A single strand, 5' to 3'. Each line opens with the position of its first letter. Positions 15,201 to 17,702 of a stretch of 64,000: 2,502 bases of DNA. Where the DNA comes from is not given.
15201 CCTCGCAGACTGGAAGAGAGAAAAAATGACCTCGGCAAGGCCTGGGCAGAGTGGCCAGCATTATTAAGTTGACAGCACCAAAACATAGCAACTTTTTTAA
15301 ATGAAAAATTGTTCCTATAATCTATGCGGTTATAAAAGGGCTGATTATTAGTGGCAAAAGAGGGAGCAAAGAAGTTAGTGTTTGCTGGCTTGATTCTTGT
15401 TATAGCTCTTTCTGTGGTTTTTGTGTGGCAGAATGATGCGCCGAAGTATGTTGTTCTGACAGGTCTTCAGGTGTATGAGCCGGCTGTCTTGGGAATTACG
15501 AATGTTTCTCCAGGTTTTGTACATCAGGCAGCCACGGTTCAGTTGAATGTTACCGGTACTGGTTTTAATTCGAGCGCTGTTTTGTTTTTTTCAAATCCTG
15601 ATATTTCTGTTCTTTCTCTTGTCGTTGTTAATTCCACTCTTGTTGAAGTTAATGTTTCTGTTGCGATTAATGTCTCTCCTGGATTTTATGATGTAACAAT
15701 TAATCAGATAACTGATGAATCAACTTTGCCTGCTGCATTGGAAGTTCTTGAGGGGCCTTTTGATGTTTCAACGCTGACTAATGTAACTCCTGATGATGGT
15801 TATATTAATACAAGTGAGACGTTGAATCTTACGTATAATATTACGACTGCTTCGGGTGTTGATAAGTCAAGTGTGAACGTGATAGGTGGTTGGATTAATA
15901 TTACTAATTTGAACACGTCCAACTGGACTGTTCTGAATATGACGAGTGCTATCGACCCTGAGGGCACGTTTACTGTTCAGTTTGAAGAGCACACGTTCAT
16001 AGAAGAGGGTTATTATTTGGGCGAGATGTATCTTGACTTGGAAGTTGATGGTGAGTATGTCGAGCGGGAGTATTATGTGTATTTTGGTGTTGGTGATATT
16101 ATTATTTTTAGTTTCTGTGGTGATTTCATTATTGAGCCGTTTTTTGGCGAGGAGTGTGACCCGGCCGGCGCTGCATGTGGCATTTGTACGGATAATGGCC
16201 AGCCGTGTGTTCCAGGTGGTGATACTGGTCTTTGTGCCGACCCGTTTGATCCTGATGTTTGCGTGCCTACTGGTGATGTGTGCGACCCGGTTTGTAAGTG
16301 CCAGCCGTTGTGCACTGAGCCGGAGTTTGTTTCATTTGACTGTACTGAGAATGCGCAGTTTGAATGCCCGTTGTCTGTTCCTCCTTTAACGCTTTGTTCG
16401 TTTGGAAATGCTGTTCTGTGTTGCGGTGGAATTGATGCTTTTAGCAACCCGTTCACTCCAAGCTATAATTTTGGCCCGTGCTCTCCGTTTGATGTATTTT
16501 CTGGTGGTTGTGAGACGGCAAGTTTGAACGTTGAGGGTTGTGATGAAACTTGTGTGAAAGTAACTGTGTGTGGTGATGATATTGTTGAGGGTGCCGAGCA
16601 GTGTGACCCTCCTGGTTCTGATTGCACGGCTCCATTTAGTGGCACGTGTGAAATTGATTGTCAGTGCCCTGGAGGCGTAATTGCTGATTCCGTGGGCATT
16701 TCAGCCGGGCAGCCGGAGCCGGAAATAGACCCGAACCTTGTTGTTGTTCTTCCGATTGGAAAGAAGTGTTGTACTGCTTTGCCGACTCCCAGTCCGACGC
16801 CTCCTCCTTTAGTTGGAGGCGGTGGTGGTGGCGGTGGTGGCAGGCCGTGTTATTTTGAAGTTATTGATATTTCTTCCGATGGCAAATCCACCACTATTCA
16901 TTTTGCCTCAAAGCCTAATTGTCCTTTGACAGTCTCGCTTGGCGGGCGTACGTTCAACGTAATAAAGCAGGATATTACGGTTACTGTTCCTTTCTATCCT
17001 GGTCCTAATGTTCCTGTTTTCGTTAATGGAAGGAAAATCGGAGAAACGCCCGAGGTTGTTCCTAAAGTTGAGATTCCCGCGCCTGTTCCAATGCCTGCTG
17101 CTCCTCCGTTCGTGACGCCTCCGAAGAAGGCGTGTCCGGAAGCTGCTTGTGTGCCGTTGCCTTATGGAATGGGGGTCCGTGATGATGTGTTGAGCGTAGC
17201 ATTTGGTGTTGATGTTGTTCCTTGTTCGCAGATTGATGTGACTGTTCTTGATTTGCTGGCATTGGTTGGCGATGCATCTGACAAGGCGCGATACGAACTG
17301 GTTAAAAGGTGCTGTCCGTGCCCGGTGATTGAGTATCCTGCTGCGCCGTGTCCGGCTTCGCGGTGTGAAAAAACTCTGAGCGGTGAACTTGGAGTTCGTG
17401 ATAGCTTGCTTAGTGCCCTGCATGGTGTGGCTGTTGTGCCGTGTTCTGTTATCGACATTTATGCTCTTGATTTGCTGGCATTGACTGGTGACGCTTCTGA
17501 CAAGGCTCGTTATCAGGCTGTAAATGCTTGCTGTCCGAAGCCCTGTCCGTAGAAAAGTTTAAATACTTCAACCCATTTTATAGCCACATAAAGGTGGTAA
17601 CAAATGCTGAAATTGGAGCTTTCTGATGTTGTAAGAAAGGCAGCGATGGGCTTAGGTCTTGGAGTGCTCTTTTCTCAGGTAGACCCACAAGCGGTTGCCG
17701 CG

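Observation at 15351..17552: Surface protein combining an IPT/TIG-like domain, extreme N-glycosylation sequon density and Myxococcus-type Cys-rich repeats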

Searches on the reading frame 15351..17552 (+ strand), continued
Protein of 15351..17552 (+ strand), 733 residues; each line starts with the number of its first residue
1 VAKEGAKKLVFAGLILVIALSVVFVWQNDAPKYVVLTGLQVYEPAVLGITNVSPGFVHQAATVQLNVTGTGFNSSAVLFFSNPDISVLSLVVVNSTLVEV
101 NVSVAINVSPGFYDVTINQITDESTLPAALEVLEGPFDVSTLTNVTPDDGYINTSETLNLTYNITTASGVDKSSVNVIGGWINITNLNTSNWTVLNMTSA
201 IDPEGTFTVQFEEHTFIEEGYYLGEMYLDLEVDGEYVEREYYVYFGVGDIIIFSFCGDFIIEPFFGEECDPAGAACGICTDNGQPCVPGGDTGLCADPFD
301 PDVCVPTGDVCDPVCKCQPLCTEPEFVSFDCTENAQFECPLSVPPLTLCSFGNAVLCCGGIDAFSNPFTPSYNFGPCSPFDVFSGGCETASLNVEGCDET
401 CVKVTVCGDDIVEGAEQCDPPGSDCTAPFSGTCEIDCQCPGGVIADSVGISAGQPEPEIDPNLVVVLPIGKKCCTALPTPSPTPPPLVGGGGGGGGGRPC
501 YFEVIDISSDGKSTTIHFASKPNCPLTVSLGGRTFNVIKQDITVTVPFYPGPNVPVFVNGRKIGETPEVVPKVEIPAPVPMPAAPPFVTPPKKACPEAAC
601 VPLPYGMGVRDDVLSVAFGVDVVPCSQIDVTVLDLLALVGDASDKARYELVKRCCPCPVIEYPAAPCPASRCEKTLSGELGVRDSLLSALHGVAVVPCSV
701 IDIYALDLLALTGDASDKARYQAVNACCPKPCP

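Call 34: fold_search(model_id=the predicted structure, library=pdb)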
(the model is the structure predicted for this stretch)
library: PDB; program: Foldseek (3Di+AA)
matches with E <= 10: 1556; with E <= 0.001: 8
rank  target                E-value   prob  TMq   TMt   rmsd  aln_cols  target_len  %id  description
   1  4kh9_B                2.7e-04  1.00  0.12  0.23  11.2       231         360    9  Crystal structure of a DUF4785 family protein (lpg0956) from Legionella pneumophila subsp. pneumophila str. Philadelph (released 2013-07-03)
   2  4kh9_A                4.4e-04  1.00  0.13  0.24  13.7       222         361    9  Crystal structure of a DUF4785 family protein (lpg0956) from Legionella pneumophila subsp. pneumophila str. Philadelph (released 2013-07-03)
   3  2a9b                  5.4e-04  1.00  0.11  0.20   8.6       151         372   12  Crystal structure of R138Q mutant of recombinant sulfite oxidase at resting state (released 2005-08-02)
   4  6kn9_C                7.2e-04  0.91  0.10  0.23  18.1       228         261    8  Crystal structure of human interleukin 18 receptor beta extracellular domain in complex with an antagonistic scFv (released 2020-02-12)
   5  2a99                  7.6e-04  1.00  0.11  0.20   8.5       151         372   12  Crystal structure of recombinant chicken sulfite oxidase at resting state (released 2005-08-02)
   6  3hc2                  8.9e-04  1.00  0.10  0.19   8.1       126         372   10  Crystal Structure of chicken sulfite oxidase mutant Tyr 322 Phe (released 2010-06-16)
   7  4umg                  9.4e-04  1.00  0.10  0.47   6.4       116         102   12  Crystal structure of the Lin-41 filamin domain (released 2014-10-01)
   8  8gul_A                1.0e-03  0.93  0.11  0.16  18.9       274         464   10  Chitin-active AA10 LPMO (GbpA) complexed with Cu(II) from Vibrio campbellii (released 2023-06-21)
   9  7o0b                  1.1e-03  1.00  0.08  0.41   6.1       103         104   17  TRIM3 Filamin domain (released 2022-04-13)
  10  1izk                  1.3e-03  1.00  0.10  0.12   5.3       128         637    9  Thermoactinomyces vulgaris R-47 alpha-amylase 1 mutant enzyme w398v (released 2003-07-29)
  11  8g5b_J                1.3e-03  0.99  0.10  0.40   7.5       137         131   16  Influenza A H3N2 X-31 Hemagglutinin in complex with FL-1061 (released 2024-02-21)
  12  3uc2_A                1.4e-03  1.00  0.09  0.41   3.8        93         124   14  Crystal structure of a DUF4426 family protein (PA0388) from Pseudomonas aeruginosa PAO1 at 2.09 A resolution (released 2011-11-23)
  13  9s35_B                1.4e-03  1.00  0.10  0.40   5.6       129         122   10  Cryo-EM structure of Candida albicans Vrg4 bound to an inhibitory nanobody. (released 2025-09-03)
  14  8k2j                  1.6e-03  1.00  0.10  0.13  15.9       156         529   13  Crystal structure of Group 3 Oligosaccharide/Monosaccharide-releasing beta-N-acetylgalactosaminidase NgaDssm, apo form (released 2024-04-24)
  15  3uc2_B                1.7e-03  1.00  0.09  0.40   3.9        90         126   14  Crystal structure of a DUF4426 family protein (PA0388) from Pseudomonas aeruginosa PAO1 at 2.09 A resolution (released 2011-11-23)
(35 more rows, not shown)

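Call 54: search_protein_families(library=ncbifam, proteins=[P0031, P0034, P0036, P0050, P0057, P0061, P0095, P0101, P0115, P0041], max_evalue=0.01)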
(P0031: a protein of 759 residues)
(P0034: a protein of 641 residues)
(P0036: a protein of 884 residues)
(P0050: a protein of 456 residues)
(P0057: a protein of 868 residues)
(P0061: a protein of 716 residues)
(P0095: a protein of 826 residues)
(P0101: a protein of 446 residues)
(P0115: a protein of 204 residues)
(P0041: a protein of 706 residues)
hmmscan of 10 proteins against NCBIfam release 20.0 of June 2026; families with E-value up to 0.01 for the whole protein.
P0031 (759 aa): 0 families

P0034 (641 aa): 1 family
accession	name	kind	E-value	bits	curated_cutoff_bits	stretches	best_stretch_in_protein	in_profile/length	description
TIGR02232.1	myxo_disulf_rpt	repeat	1.4e-18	66.4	20.8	1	265-278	3-16/38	cysteine-rich acidic repeat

P0036 (884 aa): 0 families

P0050 (456 aa): 3 families
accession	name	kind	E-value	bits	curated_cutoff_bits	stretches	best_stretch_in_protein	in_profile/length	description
TIGR02232.1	myxo_disulf_rpt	repeat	3.2e-07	30.1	20.8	0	313-326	3-16/38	cysteine-rich acidic repeat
NF038112.1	myxo_dep_M36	subfamily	7.6e-07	26.6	1500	1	65-224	1411-1566/1604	myxosortase-dependent M36 family metallopeptidase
NF038111.1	rhom_dep_M36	equivalog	0.0001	19.9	1700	1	120-183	1168-1230/1315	rhombosortase-dependent M36 family metallopeptidase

P0057 (868 aa): 2 families
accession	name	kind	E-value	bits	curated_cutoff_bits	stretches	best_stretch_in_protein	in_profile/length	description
TIGR02232.1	myxo_disulf_rpt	repeat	6e-13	48.4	20.8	0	523-544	3-24/38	cysteine-rich acidic repeat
NF033662.1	acid_disulf_rpt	repeat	3.3e-08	33.1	41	1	695-716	5-26/32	acidic double-disulfide repeat-containing protein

P0061 (716 aa): 0 families

P0095 (826 aa): 1 family
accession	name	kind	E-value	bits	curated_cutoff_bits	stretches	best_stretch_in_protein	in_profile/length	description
TIGR02232.1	myxo_disulf_rpt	repeat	1.5e-17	63.1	20.8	3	194-214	4-24/38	cysteine-rich acidic repeat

P0101 (446 aa): 1 family
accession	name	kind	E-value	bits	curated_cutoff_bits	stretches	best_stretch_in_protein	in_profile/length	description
TIGR02232.1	myxo_disulf_rpt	repeat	8.4e-07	28.7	20.8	1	359-382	2-25/38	cysteine-rich acidic repeat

P0115 (204 aa): 2 families
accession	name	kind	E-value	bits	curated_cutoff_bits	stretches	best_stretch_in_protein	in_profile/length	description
TIGR02232.1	myxo_disulf_rpt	repeat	9.4e-09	34.9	20.8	1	156-177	3-24/38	cysteine-rich acidic repeat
NF041328.1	C_rich_MXAN6577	subfamily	0.008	16.1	100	0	165-193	59-86/145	MXAN_6577-like cysteine-rich protein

P0041 (706 aa): 0 families

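Call 76: search_solved_structures(query=A2, max_evalue=1)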
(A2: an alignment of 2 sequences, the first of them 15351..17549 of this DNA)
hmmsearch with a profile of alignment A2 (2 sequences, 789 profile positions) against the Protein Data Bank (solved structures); distinct sequences matched with E-value up to 1: 1.
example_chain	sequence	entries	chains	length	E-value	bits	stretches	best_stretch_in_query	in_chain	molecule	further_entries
1tpg_A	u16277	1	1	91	0.41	12.3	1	445-499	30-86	T-PLASMINOGEN ACTIVATOR F1-G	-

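Call 79: find_encoding_contigs(protein=P0008, flank=10000, max_places=2)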
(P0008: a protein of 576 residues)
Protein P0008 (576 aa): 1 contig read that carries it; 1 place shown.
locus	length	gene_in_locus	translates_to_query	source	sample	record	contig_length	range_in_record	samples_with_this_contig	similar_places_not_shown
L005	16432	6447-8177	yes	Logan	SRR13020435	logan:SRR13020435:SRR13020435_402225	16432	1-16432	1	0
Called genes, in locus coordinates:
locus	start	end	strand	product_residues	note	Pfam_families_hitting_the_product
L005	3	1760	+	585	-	?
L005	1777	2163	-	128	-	PF07681:DoxX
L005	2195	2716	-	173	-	PF00398:RrnaAD, PF08241:Methyltransf_11 (weak), PF13649:Methyltransf_25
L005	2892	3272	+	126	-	PF07681:DoxX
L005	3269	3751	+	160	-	PF13473:Cupredoxin_1 (weak), PF00127:Copper-bind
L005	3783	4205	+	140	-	PF03703:bPH_2 (weak)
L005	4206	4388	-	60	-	-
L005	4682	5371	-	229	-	-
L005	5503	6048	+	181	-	PF13197:DUF4013 (faint)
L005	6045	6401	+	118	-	-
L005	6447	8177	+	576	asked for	-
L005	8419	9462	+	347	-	PF04140:ICMT (weak), PF04191:PEMT (weak)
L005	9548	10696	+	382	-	PF01142:TruD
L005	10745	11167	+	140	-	-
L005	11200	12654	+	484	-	PF00587:tRNA-synt_2b, PF03129:HGTP_anticodon, PF09180:ProRS-C_1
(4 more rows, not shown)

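Call 80: find_encoding_contigs(protein=P0009, flank=10000, max_places=2)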
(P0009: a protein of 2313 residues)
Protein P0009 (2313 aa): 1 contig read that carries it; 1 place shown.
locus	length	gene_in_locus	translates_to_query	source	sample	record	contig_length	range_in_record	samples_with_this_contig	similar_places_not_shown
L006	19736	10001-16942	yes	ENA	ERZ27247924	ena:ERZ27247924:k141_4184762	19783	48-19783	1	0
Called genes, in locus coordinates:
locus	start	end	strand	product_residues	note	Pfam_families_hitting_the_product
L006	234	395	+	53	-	-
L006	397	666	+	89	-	-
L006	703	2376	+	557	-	PF03485:Arg_tRNA_synt_N, PF00750:tRNA-synt_1d, PF05746:DALR_1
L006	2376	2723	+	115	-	-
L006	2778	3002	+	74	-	PF04014:MazE_antitoxin (weak)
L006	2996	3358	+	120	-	-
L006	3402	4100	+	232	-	-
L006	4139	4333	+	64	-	PF00833:Ribosomal_S17e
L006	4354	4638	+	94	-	PF01918:Alba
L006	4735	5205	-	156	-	-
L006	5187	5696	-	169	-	PF01591:6PF2K (weak), PF08433:KTI12, PF13207:AAA_17 (weak), PF13238:AAA_18, PF13671:AAA_33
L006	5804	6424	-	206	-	-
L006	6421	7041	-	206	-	PF01909:NTP_transf_2, PF18765:Polbeta (weak)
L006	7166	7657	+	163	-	PF11848:DUF3368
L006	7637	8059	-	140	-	-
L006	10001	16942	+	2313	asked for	PF11617:Cu-binding_MopE (weak)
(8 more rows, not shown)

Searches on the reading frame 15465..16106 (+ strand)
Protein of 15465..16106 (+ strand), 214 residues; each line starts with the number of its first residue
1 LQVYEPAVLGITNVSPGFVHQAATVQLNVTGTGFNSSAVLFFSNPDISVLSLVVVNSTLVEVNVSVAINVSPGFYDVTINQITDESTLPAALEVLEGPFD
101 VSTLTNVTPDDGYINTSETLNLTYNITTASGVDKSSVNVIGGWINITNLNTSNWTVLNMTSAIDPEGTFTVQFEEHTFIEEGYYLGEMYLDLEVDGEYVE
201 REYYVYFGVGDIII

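Call 18: search_protein_families(library=pfam, proteins=[window:15465-16106:+], max_evalue=10)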
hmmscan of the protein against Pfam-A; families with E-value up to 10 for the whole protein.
seq(214 aa): 2 families
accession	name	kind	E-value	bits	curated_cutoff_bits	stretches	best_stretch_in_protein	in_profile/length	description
PF09099.16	Qn_am_d_aIII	-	0.0023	18.7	22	1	11-86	4-76/82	Quinohemoprotein amine dehydrogenase, alpha subunit domain III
PF01833.30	TIG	-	3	8.3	20.9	1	11-83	3-72/84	IPT/TIG domain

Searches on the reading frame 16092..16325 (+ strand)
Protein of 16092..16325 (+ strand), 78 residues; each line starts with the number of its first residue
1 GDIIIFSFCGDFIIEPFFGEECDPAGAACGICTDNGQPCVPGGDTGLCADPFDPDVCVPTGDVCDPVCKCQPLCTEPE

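Call 17: search_protein_families(library=ncbifam, proteins=[window:16092-16325:+], max_evalue=10)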
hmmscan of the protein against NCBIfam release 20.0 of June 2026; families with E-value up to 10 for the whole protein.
seq(78 aa): 0 families

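Call 18: search_protein_families(library=pfam, proteins=[window:16092-16325:+], max_evalue=10)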
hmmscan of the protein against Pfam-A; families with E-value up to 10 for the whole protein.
seq(78 aa): 0 families

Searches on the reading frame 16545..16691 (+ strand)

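Call 17: search_protein_families(library=ncbifam, proteins=[window:16545-16691:+], max_evalue=10)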
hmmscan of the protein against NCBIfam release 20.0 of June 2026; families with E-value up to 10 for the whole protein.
seq(49 aa): 0 families

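Call 18: search_protein_families(library=pfam, proteins=[window:16545-16691:+], max_evalue=10)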
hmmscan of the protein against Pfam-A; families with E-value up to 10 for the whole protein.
seq(49 aa): 1 family
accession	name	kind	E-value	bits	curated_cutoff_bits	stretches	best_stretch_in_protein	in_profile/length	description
PF13948.11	DUF4215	-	1.4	9.8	27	1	2-21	16-33/47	Domain of unknown function (DUF4215)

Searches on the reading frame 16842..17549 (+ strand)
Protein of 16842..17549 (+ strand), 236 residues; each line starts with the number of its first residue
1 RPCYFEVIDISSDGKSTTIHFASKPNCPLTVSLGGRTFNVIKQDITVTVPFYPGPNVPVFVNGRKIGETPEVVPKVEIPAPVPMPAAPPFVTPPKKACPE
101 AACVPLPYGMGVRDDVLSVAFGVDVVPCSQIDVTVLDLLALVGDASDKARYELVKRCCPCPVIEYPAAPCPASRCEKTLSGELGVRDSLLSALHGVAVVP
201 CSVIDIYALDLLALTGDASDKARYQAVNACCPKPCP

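Call 11: find_homologous_proteins(query=window:16842-17549:+, max_evalue=0.01)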
Query seq(236 aa): 1002 candidates shared short words with the query, none scored E <= 0.01.

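Call 18: search_protein_families(library=pfam, proteins=[window:16842-17549:+], max_evalue=10)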
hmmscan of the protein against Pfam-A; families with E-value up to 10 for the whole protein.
seq(236 aa): 2 families
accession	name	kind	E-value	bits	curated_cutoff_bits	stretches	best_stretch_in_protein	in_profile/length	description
PF17669.6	DUF5529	-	0.0022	18.3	25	1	203-229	137-163/185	Family of unknown function (DUF5529)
PF01367.25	5_3_exonuc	-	0.011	16.7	40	1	135-148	6-19/97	5'-3' exonuclease, C-terminal SAM fold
